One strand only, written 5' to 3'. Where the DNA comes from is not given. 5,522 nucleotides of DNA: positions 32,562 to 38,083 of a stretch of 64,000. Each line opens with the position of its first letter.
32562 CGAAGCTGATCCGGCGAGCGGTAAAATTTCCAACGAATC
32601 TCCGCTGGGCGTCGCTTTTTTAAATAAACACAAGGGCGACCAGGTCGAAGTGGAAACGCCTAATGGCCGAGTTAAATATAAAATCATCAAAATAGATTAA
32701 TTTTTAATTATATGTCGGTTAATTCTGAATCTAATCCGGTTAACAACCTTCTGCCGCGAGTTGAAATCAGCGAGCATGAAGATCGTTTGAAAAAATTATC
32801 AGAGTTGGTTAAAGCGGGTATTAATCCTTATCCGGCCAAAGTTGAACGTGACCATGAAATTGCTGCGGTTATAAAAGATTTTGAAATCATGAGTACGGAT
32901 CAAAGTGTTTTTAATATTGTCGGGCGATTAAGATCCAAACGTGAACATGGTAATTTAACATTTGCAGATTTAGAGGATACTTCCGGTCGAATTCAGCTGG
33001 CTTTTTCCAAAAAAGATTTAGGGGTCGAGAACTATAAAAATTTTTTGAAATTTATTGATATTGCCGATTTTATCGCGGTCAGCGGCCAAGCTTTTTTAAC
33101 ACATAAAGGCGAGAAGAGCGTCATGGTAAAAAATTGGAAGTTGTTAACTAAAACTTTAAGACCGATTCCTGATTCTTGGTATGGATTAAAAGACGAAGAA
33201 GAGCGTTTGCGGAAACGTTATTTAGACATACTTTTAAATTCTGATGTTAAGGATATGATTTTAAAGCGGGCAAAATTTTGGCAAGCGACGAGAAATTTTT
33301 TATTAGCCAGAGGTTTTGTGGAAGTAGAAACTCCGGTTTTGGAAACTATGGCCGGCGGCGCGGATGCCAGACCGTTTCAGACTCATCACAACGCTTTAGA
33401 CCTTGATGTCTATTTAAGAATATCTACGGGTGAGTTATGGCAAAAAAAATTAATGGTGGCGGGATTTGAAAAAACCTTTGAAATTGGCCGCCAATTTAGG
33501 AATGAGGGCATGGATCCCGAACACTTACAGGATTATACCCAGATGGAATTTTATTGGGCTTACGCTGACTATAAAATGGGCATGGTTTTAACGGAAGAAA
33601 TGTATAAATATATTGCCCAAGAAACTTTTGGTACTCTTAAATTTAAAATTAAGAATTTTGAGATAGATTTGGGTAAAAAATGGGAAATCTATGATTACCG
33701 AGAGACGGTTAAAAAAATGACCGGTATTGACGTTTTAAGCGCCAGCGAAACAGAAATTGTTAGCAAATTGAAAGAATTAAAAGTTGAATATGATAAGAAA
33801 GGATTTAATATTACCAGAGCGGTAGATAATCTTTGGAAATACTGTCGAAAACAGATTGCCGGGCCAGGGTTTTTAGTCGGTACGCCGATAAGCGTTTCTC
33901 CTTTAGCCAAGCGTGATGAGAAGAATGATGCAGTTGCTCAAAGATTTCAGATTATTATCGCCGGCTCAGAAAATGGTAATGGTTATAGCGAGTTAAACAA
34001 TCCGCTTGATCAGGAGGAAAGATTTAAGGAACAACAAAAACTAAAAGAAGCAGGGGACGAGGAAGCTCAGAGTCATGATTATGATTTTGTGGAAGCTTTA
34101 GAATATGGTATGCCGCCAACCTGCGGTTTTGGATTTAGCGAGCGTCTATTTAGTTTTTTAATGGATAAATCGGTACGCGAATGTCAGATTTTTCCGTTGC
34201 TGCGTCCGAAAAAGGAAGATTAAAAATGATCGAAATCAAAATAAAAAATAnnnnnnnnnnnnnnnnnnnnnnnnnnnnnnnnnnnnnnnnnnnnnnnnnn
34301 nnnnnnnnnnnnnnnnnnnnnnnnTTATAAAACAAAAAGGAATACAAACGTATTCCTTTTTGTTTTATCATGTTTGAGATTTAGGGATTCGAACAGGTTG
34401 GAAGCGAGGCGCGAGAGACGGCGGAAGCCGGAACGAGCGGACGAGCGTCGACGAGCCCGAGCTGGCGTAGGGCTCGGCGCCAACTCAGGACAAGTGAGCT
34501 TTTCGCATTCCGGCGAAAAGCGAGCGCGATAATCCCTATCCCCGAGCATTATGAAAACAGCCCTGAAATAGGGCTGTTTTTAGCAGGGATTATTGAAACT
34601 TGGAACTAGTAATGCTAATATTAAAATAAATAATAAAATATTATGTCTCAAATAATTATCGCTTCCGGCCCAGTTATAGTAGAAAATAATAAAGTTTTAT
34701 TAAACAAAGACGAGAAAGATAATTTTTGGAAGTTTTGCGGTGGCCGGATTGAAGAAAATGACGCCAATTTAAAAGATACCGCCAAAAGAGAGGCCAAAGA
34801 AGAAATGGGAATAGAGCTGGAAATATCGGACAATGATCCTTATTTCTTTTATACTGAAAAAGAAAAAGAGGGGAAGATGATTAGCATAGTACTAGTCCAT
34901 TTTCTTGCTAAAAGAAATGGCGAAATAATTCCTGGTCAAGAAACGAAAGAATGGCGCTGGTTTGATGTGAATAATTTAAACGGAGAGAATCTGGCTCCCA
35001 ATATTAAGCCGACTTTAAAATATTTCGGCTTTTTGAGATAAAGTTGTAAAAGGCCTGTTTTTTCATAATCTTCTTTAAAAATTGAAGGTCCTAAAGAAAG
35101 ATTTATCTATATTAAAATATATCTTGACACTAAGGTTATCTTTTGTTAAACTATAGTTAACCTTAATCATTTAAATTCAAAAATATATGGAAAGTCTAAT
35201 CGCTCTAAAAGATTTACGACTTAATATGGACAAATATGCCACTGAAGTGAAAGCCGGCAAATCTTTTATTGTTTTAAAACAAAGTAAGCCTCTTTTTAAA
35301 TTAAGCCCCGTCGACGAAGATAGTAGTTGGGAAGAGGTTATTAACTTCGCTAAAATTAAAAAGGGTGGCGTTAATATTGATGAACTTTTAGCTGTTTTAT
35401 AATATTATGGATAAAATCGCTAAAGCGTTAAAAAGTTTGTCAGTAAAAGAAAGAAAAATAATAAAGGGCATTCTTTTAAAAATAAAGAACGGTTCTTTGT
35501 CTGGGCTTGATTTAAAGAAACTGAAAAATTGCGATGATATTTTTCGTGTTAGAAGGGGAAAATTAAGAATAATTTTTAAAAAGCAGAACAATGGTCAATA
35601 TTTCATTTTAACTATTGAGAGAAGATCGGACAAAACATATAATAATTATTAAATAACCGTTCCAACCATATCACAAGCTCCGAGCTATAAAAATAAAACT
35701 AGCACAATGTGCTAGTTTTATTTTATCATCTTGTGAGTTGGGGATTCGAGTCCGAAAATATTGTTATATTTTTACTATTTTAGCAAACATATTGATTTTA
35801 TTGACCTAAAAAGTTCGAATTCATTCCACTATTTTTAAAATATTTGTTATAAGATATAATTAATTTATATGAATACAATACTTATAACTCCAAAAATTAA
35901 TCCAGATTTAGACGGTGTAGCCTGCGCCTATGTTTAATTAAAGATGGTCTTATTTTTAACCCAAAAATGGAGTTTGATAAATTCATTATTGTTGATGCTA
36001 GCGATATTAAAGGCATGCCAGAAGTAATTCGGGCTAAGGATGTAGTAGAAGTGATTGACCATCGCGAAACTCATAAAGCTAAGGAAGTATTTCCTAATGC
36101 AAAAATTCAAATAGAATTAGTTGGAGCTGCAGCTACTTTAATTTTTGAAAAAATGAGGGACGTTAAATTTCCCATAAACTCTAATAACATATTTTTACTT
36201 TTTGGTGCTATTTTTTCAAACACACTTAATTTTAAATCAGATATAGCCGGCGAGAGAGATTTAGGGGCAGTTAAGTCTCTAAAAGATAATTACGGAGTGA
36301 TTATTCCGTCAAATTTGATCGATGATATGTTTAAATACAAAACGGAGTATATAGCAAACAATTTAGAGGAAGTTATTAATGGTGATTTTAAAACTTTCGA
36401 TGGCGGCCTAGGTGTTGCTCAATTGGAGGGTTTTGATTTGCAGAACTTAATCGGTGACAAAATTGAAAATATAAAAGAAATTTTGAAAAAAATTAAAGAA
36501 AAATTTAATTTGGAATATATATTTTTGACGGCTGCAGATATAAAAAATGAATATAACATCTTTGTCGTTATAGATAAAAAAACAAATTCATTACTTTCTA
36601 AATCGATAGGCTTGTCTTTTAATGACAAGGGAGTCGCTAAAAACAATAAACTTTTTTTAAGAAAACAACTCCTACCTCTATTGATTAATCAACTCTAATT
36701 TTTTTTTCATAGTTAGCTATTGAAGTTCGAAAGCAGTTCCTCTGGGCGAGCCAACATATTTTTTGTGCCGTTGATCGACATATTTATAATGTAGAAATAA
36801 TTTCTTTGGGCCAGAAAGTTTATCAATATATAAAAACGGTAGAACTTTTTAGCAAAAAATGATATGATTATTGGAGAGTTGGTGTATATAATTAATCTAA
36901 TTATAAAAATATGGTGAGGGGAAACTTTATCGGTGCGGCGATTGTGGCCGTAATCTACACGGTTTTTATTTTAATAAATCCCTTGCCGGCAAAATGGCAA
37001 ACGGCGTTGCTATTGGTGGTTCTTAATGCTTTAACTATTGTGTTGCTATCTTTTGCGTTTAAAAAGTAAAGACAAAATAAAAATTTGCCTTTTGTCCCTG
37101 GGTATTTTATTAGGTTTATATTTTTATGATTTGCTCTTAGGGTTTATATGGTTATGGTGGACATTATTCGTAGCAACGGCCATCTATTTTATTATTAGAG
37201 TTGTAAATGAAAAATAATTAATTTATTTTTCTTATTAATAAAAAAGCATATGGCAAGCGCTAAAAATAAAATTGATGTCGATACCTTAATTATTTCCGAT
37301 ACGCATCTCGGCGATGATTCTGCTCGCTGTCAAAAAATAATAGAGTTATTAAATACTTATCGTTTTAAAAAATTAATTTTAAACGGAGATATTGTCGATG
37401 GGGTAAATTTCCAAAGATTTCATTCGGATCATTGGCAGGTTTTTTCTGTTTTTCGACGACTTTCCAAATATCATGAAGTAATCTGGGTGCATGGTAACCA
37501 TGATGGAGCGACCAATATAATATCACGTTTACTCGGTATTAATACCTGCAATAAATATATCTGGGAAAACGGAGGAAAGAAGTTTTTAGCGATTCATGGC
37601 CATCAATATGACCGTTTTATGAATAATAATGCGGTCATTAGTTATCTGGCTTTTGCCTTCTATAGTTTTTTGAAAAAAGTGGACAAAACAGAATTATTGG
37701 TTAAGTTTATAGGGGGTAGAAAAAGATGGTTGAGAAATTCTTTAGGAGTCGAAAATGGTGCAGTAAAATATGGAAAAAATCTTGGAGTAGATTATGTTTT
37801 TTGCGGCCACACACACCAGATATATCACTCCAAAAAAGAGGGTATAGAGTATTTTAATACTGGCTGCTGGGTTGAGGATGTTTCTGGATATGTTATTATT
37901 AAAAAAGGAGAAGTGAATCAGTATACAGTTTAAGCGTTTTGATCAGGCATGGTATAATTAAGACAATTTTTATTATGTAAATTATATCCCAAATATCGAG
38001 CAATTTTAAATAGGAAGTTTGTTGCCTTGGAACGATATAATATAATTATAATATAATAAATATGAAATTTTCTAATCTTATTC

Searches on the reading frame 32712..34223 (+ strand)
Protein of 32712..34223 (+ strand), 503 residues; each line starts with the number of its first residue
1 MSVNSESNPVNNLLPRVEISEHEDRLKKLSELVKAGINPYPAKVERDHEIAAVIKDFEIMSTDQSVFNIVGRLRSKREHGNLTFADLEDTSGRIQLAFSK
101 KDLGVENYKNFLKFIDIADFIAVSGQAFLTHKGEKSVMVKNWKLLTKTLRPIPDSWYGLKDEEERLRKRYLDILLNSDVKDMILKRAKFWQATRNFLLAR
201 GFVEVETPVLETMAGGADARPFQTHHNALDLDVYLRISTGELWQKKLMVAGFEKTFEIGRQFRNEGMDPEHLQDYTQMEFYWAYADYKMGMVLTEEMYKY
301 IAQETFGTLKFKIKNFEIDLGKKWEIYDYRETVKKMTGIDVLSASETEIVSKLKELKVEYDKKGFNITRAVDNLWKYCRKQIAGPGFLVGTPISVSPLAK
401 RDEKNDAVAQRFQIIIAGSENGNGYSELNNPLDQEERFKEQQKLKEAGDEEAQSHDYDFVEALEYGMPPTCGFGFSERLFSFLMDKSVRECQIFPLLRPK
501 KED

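Call 39: search_protein_families(library=pfam, proteins=[window:32712-34223:+])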
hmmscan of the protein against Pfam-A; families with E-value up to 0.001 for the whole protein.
window:32712-34223:+ (503 aa): 3 families
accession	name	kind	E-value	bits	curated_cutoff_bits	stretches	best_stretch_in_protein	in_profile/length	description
PF00152.25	tRNA-synt_2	-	3.8e-70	236.8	25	1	161-496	1-306/308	tRNA synthetases class II (D, K and N)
PF01336.31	tRNA_anti-codon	-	2.7e-13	50.1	27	1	68-145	2-75/75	OB-fold nucleic acid binding domain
PF01409.25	tRNA-synt_2d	-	2.7e-05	24.2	19.8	1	226-314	74-165/246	tRNA synthetases class II core domain (F)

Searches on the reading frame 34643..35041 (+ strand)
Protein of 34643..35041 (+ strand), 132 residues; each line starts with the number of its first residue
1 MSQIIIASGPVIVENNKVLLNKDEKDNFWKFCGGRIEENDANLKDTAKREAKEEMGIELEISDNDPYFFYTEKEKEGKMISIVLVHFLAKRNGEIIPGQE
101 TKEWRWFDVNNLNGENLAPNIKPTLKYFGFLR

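Call 39: search_protein_families(library=pfam, proteins=[window:34643-35041:+])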
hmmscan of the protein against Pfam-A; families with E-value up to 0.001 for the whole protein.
window:34643-35041:+ (132 aa): 1 family
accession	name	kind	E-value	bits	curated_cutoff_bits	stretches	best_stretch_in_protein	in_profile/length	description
PF00293.34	NUDIX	-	1.1e-16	61.5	21.1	1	11-126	8-132/134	NUDIX domain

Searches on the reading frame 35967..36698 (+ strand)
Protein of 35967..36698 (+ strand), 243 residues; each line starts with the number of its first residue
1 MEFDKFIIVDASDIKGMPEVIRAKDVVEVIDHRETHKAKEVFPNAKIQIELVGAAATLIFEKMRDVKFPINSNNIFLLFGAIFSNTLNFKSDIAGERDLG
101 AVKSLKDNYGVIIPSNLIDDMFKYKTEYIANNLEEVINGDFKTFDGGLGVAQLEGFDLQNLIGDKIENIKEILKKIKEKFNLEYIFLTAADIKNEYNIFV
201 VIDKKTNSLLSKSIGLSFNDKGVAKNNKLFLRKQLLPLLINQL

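Call 39: search_protein_families(library=pfam, proteins=[window:35967-36698:+])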
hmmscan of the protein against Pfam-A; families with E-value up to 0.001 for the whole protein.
window:35967-36698:+ (243 aa): 1 family
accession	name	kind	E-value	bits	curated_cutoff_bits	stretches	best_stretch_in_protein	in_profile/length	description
PF02833.19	DHHA2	-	2.8e-11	44.3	27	1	120-239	2-123/126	DHHA2 domain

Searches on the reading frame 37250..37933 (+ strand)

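Call 40: search_protein_families(library=pfam, proteins=[window:37250-37933:+])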
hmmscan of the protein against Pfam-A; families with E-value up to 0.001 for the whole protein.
window:37250-37933:+ (227 aa): 2 families
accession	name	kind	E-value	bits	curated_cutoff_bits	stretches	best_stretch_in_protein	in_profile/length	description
PF00149.33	Metallophos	-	1.8e-14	55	21.5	1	13-190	4-190/191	Calcineurin-like phosphoesterase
PF12850.12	Metallophos_2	-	5.5e-14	52.9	27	1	13-208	4-136/154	Calcineurin-like phosphoesterase superfamily domain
